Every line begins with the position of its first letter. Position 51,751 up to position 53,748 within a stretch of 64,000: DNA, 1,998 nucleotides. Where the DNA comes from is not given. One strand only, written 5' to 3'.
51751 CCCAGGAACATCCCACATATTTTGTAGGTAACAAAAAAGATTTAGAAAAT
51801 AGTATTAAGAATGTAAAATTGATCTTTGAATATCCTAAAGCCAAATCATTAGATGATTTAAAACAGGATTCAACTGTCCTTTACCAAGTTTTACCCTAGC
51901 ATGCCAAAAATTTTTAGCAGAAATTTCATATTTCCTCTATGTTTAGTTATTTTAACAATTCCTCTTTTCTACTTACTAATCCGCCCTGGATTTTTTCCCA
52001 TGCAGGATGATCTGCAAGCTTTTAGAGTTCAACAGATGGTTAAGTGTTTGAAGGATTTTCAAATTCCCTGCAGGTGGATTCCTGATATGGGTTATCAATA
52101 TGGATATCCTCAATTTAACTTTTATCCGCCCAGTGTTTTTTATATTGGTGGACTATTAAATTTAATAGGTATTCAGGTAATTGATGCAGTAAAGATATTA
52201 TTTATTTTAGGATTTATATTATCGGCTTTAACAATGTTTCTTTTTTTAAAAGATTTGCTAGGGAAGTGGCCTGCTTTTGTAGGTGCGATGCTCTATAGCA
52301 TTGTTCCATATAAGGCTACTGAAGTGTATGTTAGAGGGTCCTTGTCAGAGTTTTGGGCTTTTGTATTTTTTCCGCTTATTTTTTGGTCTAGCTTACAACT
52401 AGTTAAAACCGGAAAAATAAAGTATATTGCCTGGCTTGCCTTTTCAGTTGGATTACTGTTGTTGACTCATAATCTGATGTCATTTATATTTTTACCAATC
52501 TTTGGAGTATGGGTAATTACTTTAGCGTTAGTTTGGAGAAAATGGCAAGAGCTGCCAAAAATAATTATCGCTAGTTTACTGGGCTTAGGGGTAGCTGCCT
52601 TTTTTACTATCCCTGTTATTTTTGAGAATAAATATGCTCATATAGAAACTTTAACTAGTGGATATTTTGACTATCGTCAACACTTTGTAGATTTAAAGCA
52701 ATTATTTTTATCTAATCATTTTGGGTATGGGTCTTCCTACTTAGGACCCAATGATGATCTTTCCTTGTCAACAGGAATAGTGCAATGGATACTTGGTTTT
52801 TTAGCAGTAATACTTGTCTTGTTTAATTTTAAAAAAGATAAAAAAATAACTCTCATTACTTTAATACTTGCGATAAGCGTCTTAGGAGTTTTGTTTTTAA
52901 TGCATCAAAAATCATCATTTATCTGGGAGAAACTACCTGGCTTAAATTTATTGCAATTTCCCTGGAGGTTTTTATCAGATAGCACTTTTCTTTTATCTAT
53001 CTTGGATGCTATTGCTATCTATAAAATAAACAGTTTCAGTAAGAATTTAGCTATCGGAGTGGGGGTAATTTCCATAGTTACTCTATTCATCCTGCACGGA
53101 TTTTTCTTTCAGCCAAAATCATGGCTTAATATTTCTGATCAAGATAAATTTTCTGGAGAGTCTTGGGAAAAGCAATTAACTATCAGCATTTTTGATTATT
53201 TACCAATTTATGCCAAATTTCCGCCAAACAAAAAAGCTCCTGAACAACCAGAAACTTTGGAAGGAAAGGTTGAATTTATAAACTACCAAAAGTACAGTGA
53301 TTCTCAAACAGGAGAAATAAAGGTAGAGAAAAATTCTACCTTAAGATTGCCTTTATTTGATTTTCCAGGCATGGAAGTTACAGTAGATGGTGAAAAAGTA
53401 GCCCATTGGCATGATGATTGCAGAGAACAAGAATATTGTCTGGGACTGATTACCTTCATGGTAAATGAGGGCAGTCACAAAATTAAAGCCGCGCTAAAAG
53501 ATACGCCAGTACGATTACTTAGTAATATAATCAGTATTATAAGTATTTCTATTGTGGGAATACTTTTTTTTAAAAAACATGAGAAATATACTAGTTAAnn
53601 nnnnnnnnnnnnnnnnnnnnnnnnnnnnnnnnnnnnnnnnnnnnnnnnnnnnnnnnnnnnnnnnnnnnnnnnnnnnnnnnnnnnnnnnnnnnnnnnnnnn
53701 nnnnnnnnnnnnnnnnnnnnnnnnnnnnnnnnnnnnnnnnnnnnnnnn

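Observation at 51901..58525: Four head-to-tail paralogs of a large polytopic membrane protein with conserved IPCRW(V/I)PD(L/M)G and QFPWRFL motifs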

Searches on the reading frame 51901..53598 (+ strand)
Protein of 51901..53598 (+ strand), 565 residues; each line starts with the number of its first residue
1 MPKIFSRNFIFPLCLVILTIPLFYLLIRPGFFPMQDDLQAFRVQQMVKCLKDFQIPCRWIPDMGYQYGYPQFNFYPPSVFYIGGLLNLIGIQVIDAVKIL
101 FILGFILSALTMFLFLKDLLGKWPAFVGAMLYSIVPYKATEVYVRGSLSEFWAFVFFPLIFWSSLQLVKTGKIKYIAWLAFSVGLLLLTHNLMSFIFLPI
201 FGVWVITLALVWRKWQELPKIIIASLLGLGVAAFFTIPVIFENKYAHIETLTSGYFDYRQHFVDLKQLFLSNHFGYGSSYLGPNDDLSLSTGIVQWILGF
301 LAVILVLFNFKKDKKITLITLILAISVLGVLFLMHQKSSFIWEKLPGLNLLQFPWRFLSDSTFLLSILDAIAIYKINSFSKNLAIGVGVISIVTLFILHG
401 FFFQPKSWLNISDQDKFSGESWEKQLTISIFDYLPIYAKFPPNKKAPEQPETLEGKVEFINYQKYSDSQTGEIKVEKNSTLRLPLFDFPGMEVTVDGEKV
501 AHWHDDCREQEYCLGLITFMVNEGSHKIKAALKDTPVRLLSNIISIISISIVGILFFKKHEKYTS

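Call 3: search_protein_families(library=pfam, proteins=[window:51901-53598:+], max_evalue=1)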
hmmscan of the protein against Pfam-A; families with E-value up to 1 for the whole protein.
window:51901-53598:+ (565 aa): 3 families
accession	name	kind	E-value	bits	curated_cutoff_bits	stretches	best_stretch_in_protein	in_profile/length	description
PF09586.16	YfhO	-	4.5e-11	42.3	28.5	2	80-407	70-390/835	Bacterial membrane protein YfhO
PF10131.15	PTPS_related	-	3.3e-06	26.3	26.4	1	72-405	1-314/621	6-pyruvoyl-tetrahydropterin synthase related domain; membrane protein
PF13231.12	PMT_2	-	0.00013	22.6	26.1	1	76-232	3-154/160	Dolichyl-phosphate-mannose-protein mannosyltransferase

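Call 4: search_protein_families(library=ncbifam, proteins=[window:51901-53598:+], max_evalue=1)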
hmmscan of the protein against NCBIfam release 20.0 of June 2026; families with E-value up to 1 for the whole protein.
window:51901-53598:+ (565 aa): 0 families

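Call 8: search_solved_structures(query=A1, max_evalue=10, show_alignments=2)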
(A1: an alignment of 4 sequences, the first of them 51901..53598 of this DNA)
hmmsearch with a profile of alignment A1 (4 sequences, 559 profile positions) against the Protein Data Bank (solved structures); distinct sequences matched with E-value up to 10: 1.
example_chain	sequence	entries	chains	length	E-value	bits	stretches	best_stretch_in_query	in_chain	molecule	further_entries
5aiw_A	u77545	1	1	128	7.7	8.2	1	422-507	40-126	TRAH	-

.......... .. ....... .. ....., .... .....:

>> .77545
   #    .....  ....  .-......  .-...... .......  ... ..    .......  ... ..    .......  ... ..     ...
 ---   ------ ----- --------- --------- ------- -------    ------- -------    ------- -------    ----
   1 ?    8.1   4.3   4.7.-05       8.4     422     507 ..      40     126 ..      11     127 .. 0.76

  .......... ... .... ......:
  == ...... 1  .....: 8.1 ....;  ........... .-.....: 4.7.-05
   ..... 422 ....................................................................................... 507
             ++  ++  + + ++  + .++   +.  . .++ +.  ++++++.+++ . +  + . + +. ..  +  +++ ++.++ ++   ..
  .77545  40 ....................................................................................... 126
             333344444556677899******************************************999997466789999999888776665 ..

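Call 9: find_homologous_proteins(query=window:51901-53598:+, max_evalue=0.001)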
Query window:51901-53598:+ (565 aa): 1338 proteins with E <= 0.001 among 8000 candidates; the best 120 are listed.
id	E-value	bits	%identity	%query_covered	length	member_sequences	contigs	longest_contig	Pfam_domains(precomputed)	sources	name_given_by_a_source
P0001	0.0e+0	1198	100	94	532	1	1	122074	PF10131.16,PF09586.17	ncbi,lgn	-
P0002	2.0e-289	979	75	99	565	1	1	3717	PF10131.16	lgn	-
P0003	3.1e-281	952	73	97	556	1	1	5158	PF09586.17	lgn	-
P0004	3.9e-280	949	73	95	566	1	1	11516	PF09586.17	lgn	-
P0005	3.3e-279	946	76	95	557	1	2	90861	PF10131.16,PF09586.17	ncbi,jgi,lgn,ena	-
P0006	3.1e-275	932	72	100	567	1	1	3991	PF09586.17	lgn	-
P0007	3.1e-274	929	73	100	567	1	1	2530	PF10131.16,PF09586.17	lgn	-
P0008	8.0e-274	928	71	99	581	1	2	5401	PF10131.16,PF09586.17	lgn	-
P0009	1.9e-271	920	72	96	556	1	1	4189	PF09586.17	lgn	-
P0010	2.1e-269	913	72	97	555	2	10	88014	PF10131.16,PF09586.17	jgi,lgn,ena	-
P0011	2.4e-269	913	72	96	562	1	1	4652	PF10131.16,PF09586.17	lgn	-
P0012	6.7e-268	908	68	99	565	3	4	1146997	PF10131.16,PF09586.17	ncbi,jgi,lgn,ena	jgi:hypothetical protein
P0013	1.5e-267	907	71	96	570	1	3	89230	PF10131.16,PF09586.17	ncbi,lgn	-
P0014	3.5e-266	903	69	98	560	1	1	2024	PF09586.17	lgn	-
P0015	1.3e-265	901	68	99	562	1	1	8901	PF10131.16,PF09586.17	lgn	-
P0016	4.1e-264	896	71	95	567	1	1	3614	PF10131.16,PF09586.17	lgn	-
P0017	5.7e-264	895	68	99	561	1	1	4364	PF09586.17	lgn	-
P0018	6.0e-264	895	71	97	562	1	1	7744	PF10131.16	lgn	-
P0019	3.8e-263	893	70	94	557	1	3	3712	PF10131.16,PF09586.17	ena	-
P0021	9.1e-263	891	68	99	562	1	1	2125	PF10131.16,PF09586.17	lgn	-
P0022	3.4e-262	889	67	99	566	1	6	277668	PF10131.16,PF09586.17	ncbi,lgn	-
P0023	6.2e-262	889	67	100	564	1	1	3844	PF10131.16,PF09586.17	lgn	-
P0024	7.3e-262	888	68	98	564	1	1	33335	PF10131.16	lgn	-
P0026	8.0e-260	882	70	95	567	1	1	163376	PF10131.16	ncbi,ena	-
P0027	9.2e-258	875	70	95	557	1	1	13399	PF10131.16,PF09586.17,PF13231.13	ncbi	-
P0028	1.3e-257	874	69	97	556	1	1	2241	PF10131.16,PF09586.17,PF13231.13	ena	-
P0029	1.1e-256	871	69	97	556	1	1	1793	PF10131.16,PF09586.17,PF13231.13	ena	-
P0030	1.3e-256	871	69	97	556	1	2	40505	PF10131.16,PF09586.17,PF13231.13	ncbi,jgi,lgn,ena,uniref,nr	ncbi:hypothetical protein A3C59_01205 [Candidatus Daviesbacteria bacterium RIFCSPHIGHO2_02_FULL_36_1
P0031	1.8e-256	871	69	97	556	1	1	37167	PF10131.16,PF09586.17,PF13231.13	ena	-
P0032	3.2e-256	870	69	97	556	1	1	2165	PF10131.16,PF09586.17,PF13231.13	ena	-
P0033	3.8e-256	869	69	97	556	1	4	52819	PF10131.16,PF09586.17,PF13231.13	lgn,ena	-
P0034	4.2e-256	869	72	89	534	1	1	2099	PF10131.16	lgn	-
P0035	4.3e-255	866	70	98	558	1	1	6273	PF10131.16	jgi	jgi:hypothetical protein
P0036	4.8e-254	863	67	99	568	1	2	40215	PF09586.17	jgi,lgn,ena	-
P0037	2.0e-253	860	67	99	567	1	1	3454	PF10131.16,PF09586.17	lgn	-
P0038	8.6e-253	858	69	97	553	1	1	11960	PF10131.16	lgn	-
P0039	1.1e-249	848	66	98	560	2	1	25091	PF10131.16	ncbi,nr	ncbi:hypothetical protein HYU94_00475 [Candidatus Daviesbacteria bacterium]|nr:hypothetical protein 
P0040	4.2e-249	846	68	95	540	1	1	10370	PF10131.16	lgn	-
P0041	2.9e-248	843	67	97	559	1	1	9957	PF10131.16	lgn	-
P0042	3.1e-247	840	68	95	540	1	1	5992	PF10131.16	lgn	-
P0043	1.2e-245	835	66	97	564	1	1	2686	PF10131.16,PF09586.17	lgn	-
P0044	1.6e-243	828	65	98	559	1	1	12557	PF10131.16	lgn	-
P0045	2.3e-242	824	64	97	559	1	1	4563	PF10131.16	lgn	-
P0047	8.6e-241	819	68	92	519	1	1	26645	PF10131.16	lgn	-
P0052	3.6e-235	800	64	96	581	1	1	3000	PF10131.16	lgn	-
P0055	1.3e-230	785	62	97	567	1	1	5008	PF10131.16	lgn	-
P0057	1.7e-229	781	62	96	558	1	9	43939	PF10131.16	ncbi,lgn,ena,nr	ncbi:hypothetical protein A3C32_02275 [Candidatus Daviesbacteria bacterium RIFCSPHIGHO2_02_FULL_41_1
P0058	1.7e-229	781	62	96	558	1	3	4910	PF10131.16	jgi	-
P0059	2.8e-229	781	62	96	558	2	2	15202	PF10131.16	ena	-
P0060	3.1e-229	781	62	96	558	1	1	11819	PF10131.16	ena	-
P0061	3.1e-229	781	63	97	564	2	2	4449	PF10131.16,PF09586.17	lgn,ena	-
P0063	4.6e-229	780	60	96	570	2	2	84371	PF10131.16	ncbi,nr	ncbi:6-pyruvoyl-tetrahydropterin synthase-related protein [Patescibacteria group bacterium]|nr:6-pyr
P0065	1.1e-228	779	62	97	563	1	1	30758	PF09586.17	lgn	-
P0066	2.5e-228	778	61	96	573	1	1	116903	PF10131.16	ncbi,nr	ncbi:hypothetical protein HY025_00105 [Candidatus Daviesbacteria bacterium]|nr:hypothetical protein 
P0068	6.9e-228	776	61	95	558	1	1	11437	PF10131.16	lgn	-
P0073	5.1e-227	773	62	94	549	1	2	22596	PF10131.16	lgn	-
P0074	5.6e-227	773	61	99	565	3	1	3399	PF10131.16,PF09586.17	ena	-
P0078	1.6e-225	768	62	97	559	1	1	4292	PF09586.17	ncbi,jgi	-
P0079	4.2e-225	767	60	98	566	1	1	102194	PF10131.16,PF02516.21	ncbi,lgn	-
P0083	1.0e-224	766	59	100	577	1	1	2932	PF10131.16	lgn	-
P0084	1.6e-224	765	61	97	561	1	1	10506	PF10131.16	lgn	-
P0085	1.7e-224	765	60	97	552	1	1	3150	PF10131.16,PF09586.17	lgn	-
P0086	2.2e-224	765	60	97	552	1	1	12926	PF10131.16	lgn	-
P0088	7.3e-224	763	59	98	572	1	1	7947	PF10131.16,PF13231.13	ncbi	-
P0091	1.8e-223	762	58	99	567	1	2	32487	PF10131.16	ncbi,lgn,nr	ncbi:MAG: hypothetical protein M1142_06800 [Patescibacteria group bacterium]|nr:hypothetical protein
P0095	3.9e-223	760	60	95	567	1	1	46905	PF10131.16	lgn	-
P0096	4.8e-223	760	59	98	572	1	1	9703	PF10131.16,PF13231.13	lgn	-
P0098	9.0e-223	759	60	96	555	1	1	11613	PF10131.16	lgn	-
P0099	1.1e-222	759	60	97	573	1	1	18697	PF10131.16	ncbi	-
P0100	1.6e-222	758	59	99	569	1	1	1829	PF09586.17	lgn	-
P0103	6.7e-222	756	62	95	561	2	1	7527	PF10131.16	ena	-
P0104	7.0e-222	756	60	97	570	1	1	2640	PF20176.4,PF09586.17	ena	-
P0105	1.5e-221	755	60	97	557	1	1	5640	PF10131.16,PF13231.13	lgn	-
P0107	1.8e-221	755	61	98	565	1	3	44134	PF10131.16,PF09586.17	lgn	-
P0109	2.4e-221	755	60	96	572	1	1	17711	PF10131.16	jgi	jgi:hypothetical protein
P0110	8.7e-221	753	64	94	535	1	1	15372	PF09586.17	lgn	-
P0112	1.5e-220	752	60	97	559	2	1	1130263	PF09586.17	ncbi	ncbi:MAG: hypothetical protein WC826_02650 [Microgenomates group bacterium]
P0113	1.9e-220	752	59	99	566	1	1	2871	PF09586.17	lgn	-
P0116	5.8e-220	750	59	97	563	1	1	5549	PF10131.16,PF09586.17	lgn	-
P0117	6.0e-220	750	61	97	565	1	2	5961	PF10131.16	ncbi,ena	-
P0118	7.1e-220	750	62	94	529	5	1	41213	PF10131.16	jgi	-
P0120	1.0e-219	749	60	96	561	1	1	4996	PF10131.16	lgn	-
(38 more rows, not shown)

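Call 11: find_encoding_contigs(protein=P0012, flank=10000, max_places=2)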
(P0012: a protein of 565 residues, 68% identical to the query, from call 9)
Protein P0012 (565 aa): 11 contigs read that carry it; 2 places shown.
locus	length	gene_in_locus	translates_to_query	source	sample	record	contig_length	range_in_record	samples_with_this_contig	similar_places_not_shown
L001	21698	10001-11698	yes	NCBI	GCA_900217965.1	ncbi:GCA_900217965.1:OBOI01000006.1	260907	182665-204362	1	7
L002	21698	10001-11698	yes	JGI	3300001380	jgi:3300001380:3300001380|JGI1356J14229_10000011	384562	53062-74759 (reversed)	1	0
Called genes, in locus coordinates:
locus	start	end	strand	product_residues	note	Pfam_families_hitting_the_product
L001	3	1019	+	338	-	PF01370:Epimerase, PF04321:RmlD_sub_bind (weak), PF16363:GDP_Man_Dehyd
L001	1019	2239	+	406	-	PF00535:Glycos_transf_2, PF13641:Glyco_tranf_2_3 (weak), PF04138:GtrA_DPMS_TM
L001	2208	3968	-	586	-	PF02366:PMT (weak), PF13231:PMT_2 (weak)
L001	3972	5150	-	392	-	-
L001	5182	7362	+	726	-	PF00535:Glycos_transf_2, PF02366:PMT, PF13231:PMT_2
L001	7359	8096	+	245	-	PF00535:Glycos_transf_2, PF10111:Glyco_tranf_2_2 (weak), PF13641:Glyco_tranf_2_3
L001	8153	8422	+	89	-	PF11373:DUF3175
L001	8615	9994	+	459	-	PF02366:PMT (weak), PF13231:PMT_2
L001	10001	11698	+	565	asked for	PF09586:YfhO (weak), PF10131:PTPS_related (weak)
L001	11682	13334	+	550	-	PF10131:PTPS_related, PF13231:PMT_2 (weak)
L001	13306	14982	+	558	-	PF10131:PTPS_related (weak)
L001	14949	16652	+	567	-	PF10131:PTPS_related (weak)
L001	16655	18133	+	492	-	PF01943:Polysacc_synt, PF13440:Polysacc_synt_3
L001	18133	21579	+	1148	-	-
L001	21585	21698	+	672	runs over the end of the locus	-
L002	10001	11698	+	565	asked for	PF09586:YfhO (weak), PF10131:PTPS_related (weak)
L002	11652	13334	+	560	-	PF10131:PTPS_related, PF13231:PMT_2 (weak)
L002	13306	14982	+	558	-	PF10131:PTPS_related (weak)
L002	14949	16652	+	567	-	PF10131:PTPS_related (weak)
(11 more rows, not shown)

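Call 21: find_related_loci(query=A1, collection=genome_contigs, flank=10000)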
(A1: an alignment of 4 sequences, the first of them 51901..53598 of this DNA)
Query A1 (565 aa) in genome_contigs; peptide patterns used: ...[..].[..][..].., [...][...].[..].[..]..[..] (x = any residue, [..] = any of these).
599 stretches matched a pattern (row limit reached: there are more); 561 encode a relative of the query (tblastn E <= 1e-3); the best 80 are kept; 80 distinct loci.
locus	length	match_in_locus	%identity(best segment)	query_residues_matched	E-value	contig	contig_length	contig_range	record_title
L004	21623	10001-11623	71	26-565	0e+0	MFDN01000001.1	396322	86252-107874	MAG: Candidatus Daviesbacteria bacterium RIFCSPLOWO2_01_FULL_39_23 rifcsplowo2_01_scaffold_1, whole genome shotgun seque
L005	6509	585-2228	69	17-562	0e+0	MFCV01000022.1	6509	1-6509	MAG: Candidatus Daviesbacteria bacterium RIFCSPHIGHO2_02_FULL_36_13 rifcsphigho2_02_scaffold_29265, whole genome shotgun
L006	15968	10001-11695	66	1-565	0e+0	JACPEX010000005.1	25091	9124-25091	MAG: Candidatus Daviesbacteria bacterium isolate NC_groundwater_346_Ag_B-0.1um_38_13 GD18-4_B1_scaffold_76857, whole gen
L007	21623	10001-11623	70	24-562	0e+0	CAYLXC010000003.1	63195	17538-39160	MAG TPA_asm: uncultured Gammaproteobacteria bacterium isolate SRP178908_co2_35 genome assembly, contig: NODE_89_length_6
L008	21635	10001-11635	60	1-542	0e+0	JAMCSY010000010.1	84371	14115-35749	MAG: Patescibacteria group bacterium isolate FK_Sedi_A_Bin.193 NODE_428_length_84371_cov_10.2833, whole genome shotgun s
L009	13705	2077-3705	62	20-562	0e+0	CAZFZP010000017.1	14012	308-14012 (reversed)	MAG TPA_asm: uncultured Gammaproteobacteria bacterium isolate SRP050083_co3_227 genome assembly, contig: NODE_3524_lengt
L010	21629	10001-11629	60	16-558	0e+0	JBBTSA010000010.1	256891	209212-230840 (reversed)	MAG: Patescibacteria group bacterium isolate H51-bin048_1 H51_bin048_1_000000000010, whole genome shotgun sequence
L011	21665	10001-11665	58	2-557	0e+0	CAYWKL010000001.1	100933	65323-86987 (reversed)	MAG TPA_asm: uncultured Gammaproteobacteria bacterium isolate binchicken_co38_1283 genome assembly, contig: NODE_524_len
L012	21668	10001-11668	60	11-565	0e+0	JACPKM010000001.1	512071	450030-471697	MAG: Candidatus Daviesbacteria bacterium isolate NC_groundwater_494_Ag_S-0.1um_37_28 S35_SO-1_scaffold_33038, whole geno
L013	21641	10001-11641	57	16-552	0e+0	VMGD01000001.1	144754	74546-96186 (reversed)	MAG: Microgenomates group bacterium Gr01-1014_7 G01um10147_scaffold_25, whole genome shotgun sequence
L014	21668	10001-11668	60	6-560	0e+0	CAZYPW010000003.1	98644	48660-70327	MAG TPA_asm: uncultured Gammaproteobacteria bacterium isolate binchicken_co38_269 genome assembly, contig: NODE_541_leng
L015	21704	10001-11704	56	6-562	0e+0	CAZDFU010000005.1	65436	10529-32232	MAG TPA_asm: uncultured Gammaproteobacteria bacterium isolate binchicken_co251_985 genome assembly, contig: NODE_624_len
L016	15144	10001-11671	57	16-561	0e+0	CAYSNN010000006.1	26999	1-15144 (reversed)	MAG TPA_asm: uncultured Gammaproteobacteria bacterium isolate binchicken_co251_42 genome assembly, contig: NODE_2429_len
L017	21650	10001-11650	56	13-562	0e+0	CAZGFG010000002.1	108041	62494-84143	MAG TPA_asm: uncultured Gammaproteobacteria bacterium isolate binchicken_co125_1135 genome assembly, contig: NODE_384_le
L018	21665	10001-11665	54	19-562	0e+0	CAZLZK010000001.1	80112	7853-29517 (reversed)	MAG TPA_asm: uncultured Gammaproteobacteria bacterium isolate SRP269290_co1_809 genome assembly, contig: NODE_289_length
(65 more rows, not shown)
